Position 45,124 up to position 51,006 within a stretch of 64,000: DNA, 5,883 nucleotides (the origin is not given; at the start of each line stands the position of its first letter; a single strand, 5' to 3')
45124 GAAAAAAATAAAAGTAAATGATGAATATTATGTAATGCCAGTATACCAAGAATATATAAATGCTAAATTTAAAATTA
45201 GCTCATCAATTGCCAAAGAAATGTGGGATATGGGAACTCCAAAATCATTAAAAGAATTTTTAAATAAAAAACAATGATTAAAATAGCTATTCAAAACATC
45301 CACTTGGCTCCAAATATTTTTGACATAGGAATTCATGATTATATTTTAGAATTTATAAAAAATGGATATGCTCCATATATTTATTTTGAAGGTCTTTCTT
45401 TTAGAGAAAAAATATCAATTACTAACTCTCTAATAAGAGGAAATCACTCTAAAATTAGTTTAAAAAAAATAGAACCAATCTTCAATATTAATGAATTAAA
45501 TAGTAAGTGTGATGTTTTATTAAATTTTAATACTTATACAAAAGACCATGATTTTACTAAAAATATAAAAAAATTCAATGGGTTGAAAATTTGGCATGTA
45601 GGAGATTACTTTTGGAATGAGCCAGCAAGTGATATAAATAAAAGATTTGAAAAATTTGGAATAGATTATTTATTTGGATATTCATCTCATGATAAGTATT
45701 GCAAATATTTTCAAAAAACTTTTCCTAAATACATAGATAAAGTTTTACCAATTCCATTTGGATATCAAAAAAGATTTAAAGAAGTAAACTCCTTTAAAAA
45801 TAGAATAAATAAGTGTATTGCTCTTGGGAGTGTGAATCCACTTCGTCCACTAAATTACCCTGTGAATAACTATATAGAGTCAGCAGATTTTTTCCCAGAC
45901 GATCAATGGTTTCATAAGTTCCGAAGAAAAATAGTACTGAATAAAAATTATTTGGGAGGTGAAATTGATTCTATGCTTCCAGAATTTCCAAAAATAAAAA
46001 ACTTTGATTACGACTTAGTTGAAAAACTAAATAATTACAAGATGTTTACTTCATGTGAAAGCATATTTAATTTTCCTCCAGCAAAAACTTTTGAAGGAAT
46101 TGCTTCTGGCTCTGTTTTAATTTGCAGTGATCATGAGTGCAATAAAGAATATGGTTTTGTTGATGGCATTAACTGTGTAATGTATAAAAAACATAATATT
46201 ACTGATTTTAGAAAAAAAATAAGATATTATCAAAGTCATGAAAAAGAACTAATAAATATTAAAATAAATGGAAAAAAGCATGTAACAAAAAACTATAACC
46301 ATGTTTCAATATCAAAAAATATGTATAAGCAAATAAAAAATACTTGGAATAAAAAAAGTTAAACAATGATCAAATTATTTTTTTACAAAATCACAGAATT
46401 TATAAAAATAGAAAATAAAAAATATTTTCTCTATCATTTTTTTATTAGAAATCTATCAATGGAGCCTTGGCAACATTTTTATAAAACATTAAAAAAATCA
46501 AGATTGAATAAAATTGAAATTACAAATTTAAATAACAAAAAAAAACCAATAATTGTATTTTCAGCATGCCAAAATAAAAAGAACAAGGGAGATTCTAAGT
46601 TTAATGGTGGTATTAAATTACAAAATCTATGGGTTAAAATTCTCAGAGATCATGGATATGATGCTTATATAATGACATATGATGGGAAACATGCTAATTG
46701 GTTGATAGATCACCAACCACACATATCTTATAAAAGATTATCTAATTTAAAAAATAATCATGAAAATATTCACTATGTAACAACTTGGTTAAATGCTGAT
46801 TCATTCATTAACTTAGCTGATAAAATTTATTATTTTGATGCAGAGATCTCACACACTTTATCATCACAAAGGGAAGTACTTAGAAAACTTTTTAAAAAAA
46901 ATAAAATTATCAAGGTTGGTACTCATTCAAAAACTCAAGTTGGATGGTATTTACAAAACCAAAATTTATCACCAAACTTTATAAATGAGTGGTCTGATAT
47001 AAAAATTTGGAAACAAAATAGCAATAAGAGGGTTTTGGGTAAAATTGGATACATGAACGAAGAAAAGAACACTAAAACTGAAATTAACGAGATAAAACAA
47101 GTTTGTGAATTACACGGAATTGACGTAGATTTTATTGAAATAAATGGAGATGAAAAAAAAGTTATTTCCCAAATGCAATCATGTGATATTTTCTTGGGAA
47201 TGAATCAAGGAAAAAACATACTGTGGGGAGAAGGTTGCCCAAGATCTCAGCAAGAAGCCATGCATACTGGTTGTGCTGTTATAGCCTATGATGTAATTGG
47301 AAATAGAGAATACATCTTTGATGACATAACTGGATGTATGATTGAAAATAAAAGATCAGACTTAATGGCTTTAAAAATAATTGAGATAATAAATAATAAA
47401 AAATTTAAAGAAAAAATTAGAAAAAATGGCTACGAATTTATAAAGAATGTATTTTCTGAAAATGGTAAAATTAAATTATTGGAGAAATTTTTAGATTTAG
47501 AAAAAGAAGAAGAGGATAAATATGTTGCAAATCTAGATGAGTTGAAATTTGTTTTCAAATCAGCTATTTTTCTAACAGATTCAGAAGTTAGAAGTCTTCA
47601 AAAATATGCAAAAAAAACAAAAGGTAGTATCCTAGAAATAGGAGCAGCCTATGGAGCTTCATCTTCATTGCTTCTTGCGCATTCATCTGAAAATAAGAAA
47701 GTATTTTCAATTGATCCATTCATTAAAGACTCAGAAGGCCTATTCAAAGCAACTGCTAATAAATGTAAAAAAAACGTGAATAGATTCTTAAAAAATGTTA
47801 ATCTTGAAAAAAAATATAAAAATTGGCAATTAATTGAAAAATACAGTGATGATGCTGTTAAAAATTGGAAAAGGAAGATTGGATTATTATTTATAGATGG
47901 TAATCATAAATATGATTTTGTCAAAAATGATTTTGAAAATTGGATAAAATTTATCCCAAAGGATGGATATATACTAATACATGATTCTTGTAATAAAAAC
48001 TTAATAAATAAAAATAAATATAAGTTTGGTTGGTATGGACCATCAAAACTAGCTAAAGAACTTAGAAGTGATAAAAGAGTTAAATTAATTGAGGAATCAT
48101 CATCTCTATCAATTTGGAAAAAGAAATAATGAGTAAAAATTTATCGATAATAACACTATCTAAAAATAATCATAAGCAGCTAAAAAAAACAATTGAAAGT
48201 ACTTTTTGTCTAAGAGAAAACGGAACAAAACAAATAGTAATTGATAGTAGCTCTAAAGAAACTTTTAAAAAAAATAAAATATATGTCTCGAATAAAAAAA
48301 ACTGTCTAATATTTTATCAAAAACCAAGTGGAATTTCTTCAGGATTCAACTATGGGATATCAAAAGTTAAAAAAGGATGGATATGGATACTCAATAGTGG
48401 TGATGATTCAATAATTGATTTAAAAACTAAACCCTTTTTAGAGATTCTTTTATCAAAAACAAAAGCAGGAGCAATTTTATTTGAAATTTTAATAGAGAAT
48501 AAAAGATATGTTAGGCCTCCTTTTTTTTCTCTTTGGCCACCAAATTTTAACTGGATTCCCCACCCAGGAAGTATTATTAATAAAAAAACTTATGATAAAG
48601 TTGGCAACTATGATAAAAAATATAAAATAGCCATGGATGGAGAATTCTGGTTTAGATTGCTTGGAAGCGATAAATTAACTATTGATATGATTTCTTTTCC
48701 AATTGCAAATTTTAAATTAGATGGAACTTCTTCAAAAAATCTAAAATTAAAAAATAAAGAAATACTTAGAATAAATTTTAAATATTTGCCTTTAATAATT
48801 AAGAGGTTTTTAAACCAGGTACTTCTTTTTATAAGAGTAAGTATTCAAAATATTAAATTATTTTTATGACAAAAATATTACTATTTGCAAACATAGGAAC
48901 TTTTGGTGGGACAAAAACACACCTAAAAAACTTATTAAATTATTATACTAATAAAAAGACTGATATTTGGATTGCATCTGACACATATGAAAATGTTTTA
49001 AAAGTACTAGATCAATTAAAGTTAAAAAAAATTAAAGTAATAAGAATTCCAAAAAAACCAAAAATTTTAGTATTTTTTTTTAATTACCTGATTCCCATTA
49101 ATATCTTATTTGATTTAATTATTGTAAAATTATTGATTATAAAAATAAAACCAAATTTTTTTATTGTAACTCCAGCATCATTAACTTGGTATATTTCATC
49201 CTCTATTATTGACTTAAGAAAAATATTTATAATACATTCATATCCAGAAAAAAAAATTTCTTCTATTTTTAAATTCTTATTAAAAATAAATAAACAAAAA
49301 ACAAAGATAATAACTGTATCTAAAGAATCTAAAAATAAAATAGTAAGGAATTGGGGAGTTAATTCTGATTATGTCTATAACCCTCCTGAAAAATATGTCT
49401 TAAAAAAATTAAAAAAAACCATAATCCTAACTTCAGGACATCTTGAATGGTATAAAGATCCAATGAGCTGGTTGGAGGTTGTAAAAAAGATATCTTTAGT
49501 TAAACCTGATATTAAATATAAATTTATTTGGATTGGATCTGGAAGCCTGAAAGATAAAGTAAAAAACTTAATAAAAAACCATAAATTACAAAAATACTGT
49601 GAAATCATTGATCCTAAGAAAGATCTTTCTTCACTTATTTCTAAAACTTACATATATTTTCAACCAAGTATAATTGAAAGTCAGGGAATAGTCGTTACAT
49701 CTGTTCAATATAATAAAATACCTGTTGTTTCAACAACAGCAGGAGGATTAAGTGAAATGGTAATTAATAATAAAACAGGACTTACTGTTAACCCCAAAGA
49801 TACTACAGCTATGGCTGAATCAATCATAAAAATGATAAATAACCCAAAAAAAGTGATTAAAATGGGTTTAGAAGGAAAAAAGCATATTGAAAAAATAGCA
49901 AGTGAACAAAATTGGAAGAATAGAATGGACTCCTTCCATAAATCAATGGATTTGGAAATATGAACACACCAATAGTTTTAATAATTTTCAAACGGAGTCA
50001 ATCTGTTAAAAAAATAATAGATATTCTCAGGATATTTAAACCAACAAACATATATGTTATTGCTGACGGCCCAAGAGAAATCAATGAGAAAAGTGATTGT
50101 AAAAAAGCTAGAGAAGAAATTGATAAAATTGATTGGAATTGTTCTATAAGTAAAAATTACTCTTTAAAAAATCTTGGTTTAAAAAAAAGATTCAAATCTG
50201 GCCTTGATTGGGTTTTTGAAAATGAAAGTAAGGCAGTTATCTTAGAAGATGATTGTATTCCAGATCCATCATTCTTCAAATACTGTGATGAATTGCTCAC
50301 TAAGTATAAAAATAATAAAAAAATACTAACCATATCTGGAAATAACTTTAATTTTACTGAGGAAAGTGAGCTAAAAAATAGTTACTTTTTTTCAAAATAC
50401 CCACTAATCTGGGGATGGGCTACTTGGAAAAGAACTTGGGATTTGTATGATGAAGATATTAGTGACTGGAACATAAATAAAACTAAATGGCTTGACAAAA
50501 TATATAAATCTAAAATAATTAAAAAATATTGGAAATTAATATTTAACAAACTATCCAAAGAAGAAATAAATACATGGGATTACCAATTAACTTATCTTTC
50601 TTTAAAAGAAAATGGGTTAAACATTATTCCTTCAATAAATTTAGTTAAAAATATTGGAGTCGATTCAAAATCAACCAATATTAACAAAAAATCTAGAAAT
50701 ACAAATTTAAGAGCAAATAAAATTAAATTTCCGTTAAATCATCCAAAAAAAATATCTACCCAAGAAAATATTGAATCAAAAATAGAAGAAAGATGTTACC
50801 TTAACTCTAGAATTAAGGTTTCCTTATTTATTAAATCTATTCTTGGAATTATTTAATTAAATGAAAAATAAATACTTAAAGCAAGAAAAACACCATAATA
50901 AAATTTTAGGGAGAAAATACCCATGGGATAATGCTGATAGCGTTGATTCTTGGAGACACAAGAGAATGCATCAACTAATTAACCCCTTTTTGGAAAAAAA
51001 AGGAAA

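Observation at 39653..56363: About 17-kb extra-AT-rich island inside the locus: a likely swappable ABC-exported glycan cassette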

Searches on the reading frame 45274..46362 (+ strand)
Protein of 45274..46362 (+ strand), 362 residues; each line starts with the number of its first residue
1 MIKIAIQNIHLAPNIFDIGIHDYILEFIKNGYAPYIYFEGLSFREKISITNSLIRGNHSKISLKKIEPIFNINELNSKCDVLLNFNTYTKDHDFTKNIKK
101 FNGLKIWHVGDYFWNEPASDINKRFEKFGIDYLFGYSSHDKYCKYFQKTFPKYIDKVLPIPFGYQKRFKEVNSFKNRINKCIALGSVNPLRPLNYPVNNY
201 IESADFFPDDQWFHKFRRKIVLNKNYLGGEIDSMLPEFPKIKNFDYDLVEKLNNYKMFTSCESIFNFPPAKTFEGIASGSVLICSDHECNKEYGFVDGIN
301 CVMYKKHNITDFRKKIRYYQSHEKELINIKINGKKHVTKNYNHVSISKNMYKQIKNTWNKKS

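Call 4: search_protein_families(library=pfam, proteins=[window:45274-46362:+], max_evalue=0.01)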
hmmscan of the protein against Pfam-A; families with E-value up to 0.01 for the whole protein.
window:45274-46362:+ (362 aa): 1 family
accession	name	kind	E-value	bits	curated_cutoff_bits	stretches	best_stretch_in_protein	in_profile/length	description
PF13524.12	Glyco_trans_1_2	-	1.1e-08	35.6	25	1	247-344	39-136/144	Glycosyl transferase-like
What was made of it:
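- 45274..46362 (+): Glycosyltransferase-like protein (GT1-type C-terminal domain). Pfam Glyco_trans_1_2, 1e-8 (call 4).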

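Call 26: search_protein_families(library=ncbifam, proteins=[window:45274-46362:+], max_evalue=0.001)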
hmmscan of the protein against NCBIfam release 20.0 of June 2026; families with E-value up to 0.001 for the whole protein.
window:45274-46362:+ (362 aa): 0 families

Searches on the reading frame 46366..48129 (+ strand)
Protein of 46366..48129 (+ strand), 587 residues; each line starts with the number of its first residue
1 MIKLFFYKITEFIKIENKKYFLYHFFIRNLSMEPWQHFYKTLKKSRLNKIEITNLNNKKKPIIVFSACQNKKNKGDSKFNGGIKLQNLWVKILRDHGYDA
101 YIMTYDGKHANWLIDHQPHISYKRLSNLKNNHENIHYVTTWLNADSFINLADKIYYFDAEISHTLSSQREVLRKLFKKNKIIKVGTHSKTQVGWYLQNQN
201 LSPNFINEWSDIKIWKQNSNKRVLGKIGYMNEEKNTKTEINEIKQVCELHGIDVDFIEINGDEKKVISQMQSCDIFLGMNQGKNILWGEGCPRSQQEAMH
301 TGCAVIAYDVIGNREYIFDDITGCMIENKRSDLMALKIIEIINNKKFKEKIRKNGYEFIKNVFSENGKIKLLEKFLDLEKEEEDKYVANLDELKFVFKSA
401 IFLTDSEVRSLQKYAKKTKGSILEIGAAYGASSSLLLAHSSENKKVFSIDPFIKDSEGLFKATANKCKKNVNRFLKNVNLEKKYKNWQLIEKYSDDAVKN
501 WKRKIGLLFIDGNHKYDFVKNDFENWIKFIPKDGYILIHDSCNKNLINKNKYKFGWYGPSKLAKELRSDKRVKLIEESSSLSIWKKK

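Call 4: search_protein_families(library=pfam, proteins=[window:46366-48129:+], max_evalue=0.01)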
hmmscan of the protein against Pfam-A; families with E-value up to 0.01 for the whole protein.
window:46366-48129:+ (587 aa): 4 families
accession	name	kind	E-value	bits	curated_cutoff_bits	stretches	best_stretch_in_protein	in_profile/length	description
PF13578.12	Methyltransf_24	-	4.8e-20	72.8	26.3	1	423-540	1-104/105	Methyltransferase domain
PF00534.26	Glycos_transf_1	-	1.8e-12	47.6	26.4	1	245-357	64-171/172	Glycosyl transferases group 1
PF13692.12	Glyco_trans_1_4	-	1.5e-08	35.5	27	1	237-344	46-142/142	Glycosyl transferases group 1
PF04989.18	RMNT_CmcI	-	0.0084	16.3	23.2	0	422-549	36-156/206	Rhamnosyl O-methyltransferase/CmcI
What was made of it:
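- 46366..48129 (+): Glycosyltransferase (GT1/GT4) fused to a Methyltransf_24 domain. Pfam Glycos_transf_1 at aa 245-357 and Methyltransf_24 at aa 423-540 (call 4).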

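Call 26: search_protein_families(library=ncbifam, proteins=[window:46366-48129:+], max_evalue=0.001)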
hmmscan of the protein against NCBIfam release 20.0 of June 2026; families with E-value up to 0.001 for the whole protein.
window:46366-48129:+ (587 aa): 6 families
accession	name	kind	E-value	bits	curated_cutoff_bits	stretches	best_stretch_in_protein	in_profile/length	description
TIGR03088.1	stp2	hypoth_equivalog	1.2e-10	41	409.05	1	240-369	241-363/374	TIGR03088 family PEP-CTERM/XrtA system glycosyltransferase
NF041876.1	EPS_EpsE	equivalog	1.9e-07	30.6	400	1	262-366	285-383/389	exopolysaccharide biosynthesis GT4 family glycosyltransferase EpsE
TIGR03999.1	thiol_BshA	equivalog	9.2e-07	28.1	273.7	1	243-375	244-369/375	N-acetyl-alpha-D-glucosaminyl L-malate synthase BshA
TIGR04063.1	stp3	hypoth_equivalog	9.6e-07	28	442.05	1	296-361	312-377/397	TIGR04063 family PEP-CTERM/XrtA system glycosyltransferase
NF038229.1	Glyco4_Geo_Pelo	equivalog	4e-05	22.8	400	1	289-375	248-332/338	GPMC system family 4 glycosyltransferase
TIGR02149.1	glgA_Coryne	subfamily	0.00033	19.9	302.4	1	297-365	302-376/391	glycogen synthase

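Call 73: find_related_loci(query=window:46366-48129:+, collection=viral_contigs, flank=8000)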
Query window:46366-48129:+ (587 aa) in viral_contigs; peptide patterns used: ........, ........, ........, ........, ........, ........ (x = any residue, [..] = any of these).
9 stretches matched a pattern, but none encodes a relative of the query by tblastn (E <= 1e-3).
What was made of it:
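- No viral relative of the GT-MT fusion was found (call 73).
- Tried and rejected: A viral_contigs scan with the GT-MT fusion found nothing (call 73), so phage origin was dropped.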

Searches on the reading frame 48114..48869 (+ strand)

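Call 4: search_protein_families(library=pfam, proteins=[window:48114-48869:+], max_evalue=0.01)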
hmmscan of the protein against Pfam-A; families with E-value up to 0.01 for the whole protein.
window:48114-48869:+ (251 aa): 1 family
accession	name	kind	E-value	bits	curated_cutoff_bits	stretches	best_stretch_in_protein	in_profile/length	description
PF00535.33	Glycos_transf_2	-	5e-05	23.7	23.3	1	11-117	1-108/168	Glycosyl transferase family 2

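Call 66: search_protein_families(library=ncbifam, proteins=[window:48114-48869:+], max_evalue=0.00001)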
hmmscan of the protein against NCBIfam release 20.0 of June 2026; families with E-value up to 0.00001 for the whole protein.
window:48114-48869:+ (251 aa): 0 families

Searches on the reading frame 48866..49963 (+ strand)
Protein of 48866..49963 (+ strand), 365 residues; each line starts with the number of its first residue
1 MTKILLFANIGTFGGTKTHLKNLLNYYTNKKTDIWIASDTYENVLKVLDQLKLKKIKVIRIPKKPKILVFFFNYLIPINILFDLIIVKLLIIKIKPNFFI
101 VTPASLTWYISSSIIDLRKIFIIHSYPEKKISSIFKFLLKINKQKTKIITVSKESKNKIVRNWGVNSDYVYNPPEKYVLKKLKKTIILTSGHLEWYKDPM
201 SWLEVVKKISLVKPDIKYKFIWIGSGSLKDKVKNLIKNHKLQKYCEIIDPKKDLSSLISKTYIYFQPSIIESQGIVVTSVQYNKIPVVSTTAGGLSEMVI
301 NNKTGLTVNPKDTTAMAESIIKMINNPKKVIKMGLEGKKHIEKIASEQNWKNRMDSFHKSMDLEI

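Call 4: search_protein_families(library=pfam, proteins=[window:48866-49963:+], max_evalue=0.01)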
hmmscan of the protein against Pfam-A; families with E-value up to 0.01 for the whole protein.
window:48866-49963:+ (365 aa): 3 families
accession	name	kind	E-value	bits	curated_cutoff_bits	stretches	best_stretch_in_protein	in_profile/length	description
PF00534.26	Glycos_transf_1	-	6.5e-26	91.3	26.4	1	180-339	11-171/172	Glycosyl transferases group 1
PF13692.12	Glyco_trans_1_4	-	4.2e-19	69.7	27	1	186-326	3-142/142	Glycosyl transferases group 1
PF13439.12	Glyco_transf_4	-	0.0039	17.7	28.5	1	14-168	2-157/170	Glycosyltransferase Family 4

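Call 66: search_protein_families(library=ncbifam, proteins=[window:48866-49963:+], max_evalue=0.00001)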
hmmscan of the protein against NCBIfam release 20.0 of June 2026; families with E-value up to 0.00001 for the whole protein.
window:48866-49963:+ (365 aa): 14 families
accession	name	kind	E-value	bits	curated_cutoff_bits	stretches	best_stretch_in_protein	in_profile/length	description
TIGR03088.1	stp2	hypoth_equivalog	3.3e-18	65.9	409.05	1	181-351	191-363/374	TIGR03088 family PEP-CTERM/XrtA system glycosyltransferase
TIGR03999.1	thiol_BshA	equivalog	9.3e-18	64.3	273.7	1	192-350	204-362/375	N-acetyl-alpha-D-glucosaminyl L-malate synthase BshA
NF041876.1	EPS_EpsE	equivalog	2.8e-17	63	400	1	156-343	186-378/389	exopolysaccharide biosynthesis GT4 family glycosyltransferase EpsE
TIGR03449.1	mycothiol_MshA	equivalog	1.3e-13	50.6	462.5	1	183-359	219-402/406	D-inositol-3-phosphate glycosyltransferase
NF050056.1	ProtGlycPglH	equivalog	1.2e-12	47.6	600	1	124-340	116-333/354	GalNAc-alpha-(1->4)-GalNAc-alpha-(1->3)-diNAcBac-PP-undecaprenol alpha-1,4-N-acetyl-D-galactosaminyltransferase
TIGR02149.1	glgA_Coryne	subfamily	2.5e-12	46.6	302.4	1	228-346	251-375/391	glycogen synthase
NF047880.1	glyco_SdgA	exception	1.3e-11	43.8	800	1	121-347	243-477/488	serine-aspartate repeat adhesin O-glycosyltransferase SdgA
NF050063.1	ProtGlycPglJ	equivalog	1e-10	41.4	500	1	126-332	124-338/363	N-acetylgalactosamine-N,N'-diacetylbacillosaminyl-diphospho-undecaprenol 4-alpha-N-acetylgalactosaminyltransferase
NF011726.0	PRK15179.1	equivalog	1.7e-09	36.6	733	1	193-318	526-651/694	Vi polysaccharide biosynthesis protein TviE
NF047684.1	TeichurnBiosyTuaC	equivalog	4.7e-09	35.6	550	1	206-355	238-384/391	teichuronic acid biosynthesis protein TuaC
NF053787.1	GlcN_PG_synth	equivalog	7.3e-09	34.9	480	1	217-358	225-353/361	N-acetylglucosaminyl phosphatidylglycerol synthase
TIGR02470.1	sucr_synth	equivalog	6.6e-08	31.1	810.4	1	260-352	643-736/784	sucrose synthase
NF038295.1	EPS_HpsP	equivalog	1.8e-06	27.2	550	1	210-344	231-370/388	hormogonium polysaccharide biosynthesis glycosyltransferase HpsP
TIGR04005.1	wcaL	equivalog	3.7e-06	26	537.6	1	215-330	251-374/406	colanic acid biosynthesis glycosyltransferase WcaL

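Call 68: find_encoding_contigs(protein=window:48866-49963:+, flank=10000, max_places=10)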
Protein window:48866-49963:+ (365 aa): 21 contigs read that carry it; 6 places shown.
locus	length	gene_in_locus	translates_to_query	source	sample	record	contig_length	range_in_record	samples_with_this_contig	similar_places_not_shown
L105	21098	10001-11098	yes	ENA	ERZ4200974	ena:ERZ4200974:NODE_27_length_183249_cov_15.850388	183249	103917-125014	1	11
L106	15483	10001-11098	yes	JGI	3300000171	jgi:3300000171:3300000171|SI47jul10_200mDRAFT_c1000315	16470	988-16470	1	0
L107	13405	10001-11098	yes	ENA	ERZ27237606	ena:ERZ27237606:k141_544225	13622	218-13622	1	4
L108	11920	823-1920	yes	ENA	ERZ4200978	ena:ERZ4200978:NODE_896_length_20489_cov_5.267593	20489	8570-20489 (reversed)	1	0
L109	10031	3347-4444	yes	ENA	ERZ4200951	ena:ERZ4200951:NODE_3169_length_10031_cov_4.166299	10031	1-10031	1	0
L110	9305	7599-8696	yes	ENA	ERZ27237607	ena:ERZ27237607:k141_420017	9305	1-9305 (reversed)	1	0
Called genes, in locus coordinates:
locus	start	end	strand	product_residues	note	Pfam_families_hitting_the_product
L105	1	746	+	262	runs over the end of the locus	PF00535:Glycos_transf_2, PF10111:Glyco_tranf_2_2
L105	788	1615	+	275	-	PF01061:ABC2_membrane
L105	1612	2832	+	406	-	PF00005:ABC_tran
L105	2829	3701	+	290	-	PF02475:TRM5-TYW2_MTfase (faint), PF05050:Methyltransf_21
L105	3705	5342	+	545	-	PF00483:NTP_transferase, PF12804:NTP_transf_3 (weak)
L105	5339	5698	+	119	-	-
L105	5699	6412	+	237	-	PF00483:NTP_transferase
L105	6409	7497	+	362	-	PF13524:Glyco_trans_1_2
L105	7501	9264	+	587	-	PF13692:Glyco_trans_1_4, PF00534:Glycos_transf_1, PF13578:Methyltransf_24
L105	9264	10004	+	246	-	-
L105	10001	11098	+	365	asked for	PF00534:Glycos_transf_1, PF13692:Glyco_trans_1_4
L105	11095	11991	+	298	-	-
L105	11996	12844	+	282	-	PF13847:Methyltransf_31 (faint), PF08241:Methyltransf_11, PF13649:Methyltransf_25 (weak)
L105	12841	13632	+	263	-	PF13489:Methyltransf_23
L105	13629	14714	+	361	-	PF13439:Glyco_transf_4, PF00534:Glycos_transf_1, PF13692:Glyco_trans_1_4, PF13524:Glyco_trans_1_2 (weak)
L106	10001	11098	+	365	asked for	PF00534:Glycos_transf_1, PF13692:Glyco_trans_1_4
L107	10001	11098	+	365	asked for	PF00534:Glycos_transf_1, PF13692:Glyco_trans_1_4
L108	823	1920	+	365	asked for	PF00534:Glycos_transf_1, PF13692:Glyco_trans_1_4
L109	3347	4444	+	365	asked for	PF00534:Glycos_transf_1, PF13692:Glyco_trans_1_4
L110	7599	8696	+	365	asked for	PF00534:Glycos_transf_1, PF13692:Glyco_trans_1_4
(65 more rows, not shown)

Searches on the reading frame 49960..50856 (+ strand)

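Call 5: search_protein_families(library=pfam, proteins=[window:49960-50856:+], max_evalue=0.01)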
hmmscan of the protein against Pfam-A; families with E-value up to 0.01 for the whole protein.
window:49960-50856:+ (298 aa): 2 families
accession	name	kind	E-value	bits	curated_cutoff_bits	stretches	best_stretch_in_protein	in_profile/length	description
PF03071.21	GNT-I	-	0.00046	19.5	25.4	1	4-161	96-267/434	GNT-I family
PF01755.23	Glyco_transf_25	-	0.0031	17.8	24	0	86-137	82-134/199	Glycosyltransferase family 25 (LPS biosynthesis protein)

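Call 66: search_protein_families(library=ncbifam, proteins=[window:49960-50856:+], max_evalue=0.00001)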
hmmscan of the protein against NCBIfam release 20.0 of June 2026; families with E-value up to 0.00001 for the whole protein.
window:49960-50856:+ (298 aa): 0 families
